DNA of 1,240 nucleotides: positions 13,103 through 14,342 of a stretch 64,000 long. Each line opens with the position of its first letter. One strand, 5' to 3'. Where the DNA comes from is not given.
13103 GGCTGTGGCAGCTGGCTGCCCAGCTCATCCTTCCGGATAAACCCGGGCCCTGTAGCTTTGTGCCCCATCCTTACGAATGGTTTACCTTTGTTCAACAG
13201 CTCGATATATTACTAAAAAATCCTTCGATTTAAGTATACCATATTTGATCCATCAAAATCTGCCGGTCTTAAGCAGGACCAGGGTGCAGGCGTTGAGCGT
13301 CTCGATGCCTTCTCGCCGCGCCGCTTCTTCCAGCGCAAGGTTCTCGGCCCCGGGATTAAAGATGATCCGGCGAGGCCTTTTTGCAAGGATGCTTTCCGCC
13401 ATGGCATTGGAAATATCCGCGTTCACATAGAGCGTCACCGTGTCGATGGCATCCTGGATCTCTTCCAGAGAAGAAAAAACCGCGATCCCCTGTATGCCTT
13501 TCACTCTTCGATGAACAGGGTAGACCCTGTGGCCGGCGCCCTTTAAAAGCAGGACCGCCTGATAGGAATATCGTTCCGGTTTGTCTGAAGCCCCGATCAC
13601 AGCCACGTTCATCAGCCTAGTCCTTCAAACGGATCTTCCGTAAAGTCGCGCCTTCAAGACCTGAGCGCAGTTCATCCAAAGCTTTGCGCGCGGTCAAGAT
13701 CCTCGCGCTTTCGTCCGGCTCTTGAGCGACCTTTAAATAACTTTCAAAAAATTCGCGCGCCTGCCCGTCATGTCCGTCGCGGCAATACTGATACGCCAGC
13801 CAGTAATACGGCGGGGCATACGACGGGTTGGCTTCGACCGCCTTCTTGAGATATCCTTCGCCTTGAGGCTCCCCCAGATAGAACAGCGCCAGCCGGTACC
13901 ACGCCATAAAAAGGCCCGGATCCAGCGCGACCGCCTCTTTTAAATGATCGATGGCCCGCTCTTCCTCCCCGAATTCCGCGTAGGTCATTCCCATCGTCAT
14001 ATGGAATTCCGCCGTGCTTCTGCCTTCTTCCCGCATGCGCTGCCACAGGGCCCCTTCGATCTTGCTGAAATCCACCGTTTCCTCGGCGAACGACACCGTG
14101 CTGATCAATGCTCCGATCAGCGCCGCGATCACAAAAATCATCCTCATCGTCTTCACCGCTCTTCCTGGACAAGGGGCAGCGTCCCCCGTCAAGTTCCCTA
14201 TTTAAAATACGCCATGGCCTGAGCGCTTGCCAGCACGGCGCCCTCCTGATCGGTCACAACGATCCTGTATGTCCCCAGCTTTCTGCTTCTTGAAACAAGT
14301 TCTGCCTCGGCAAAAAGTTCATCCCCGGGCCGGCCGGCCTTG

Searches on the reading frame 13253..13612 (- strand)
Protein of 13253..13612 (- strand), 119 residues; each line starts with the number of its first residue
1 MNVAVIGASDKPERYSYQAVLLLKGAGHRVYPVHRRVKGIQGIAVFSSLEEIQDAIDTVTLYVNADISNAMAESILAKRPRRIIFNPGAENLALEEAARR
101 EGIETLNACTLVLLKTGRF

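Call 42: search_protein_families(library=pfam, proteins=[window:13253-13612:-], max_evalue=0.00001)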
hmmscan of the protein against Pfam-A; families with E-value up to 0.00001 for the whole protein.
window:13253-13612:- (119 aa): 1 family
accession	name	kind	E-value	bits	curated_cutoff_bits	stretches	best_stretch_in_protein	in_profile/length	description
PF13380.12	CoA_binding_2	-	5.9e-27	94.9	22.8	1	2-114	2-115/116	CoA binding domain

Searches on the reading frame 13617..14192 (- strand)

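Call 42: search_protein_families(library=pfam, proteins=[window:13617-14192:-], max_evalue=0.00001)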
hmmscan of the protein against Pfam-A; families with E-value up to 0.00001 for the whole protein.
window:13617-14192:- (191 aa): 6 families
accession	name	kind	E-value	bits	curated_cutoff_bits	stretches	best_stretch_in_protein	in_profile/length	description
PF13431.12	TPR_17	-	2.5e-11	43.3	24.4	0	115-146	2-33/34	Tetratricopeptide repeat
PF13428.12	TPR_14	-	5.2e-09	36.3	23.5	0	63-102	3-42/44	Tetratricopeptide repeat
PF07719.23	TPR_2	-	3e-08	33.6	27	0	61-93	1-33/34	Tetratricopeptide repeat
PF13414.12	TPR_11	-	4e-07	30.1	26.8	0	71-105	4-38/42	TPR repeat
PF13181.12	TPR_8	-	9.8e-07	28.9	25.7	0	61-92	1-32/34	Tetratricopeptide repeat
PF14559.12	TPR_19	-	1.3e-06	29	25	0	114-162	13-60/68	Tetratricopeptide repeat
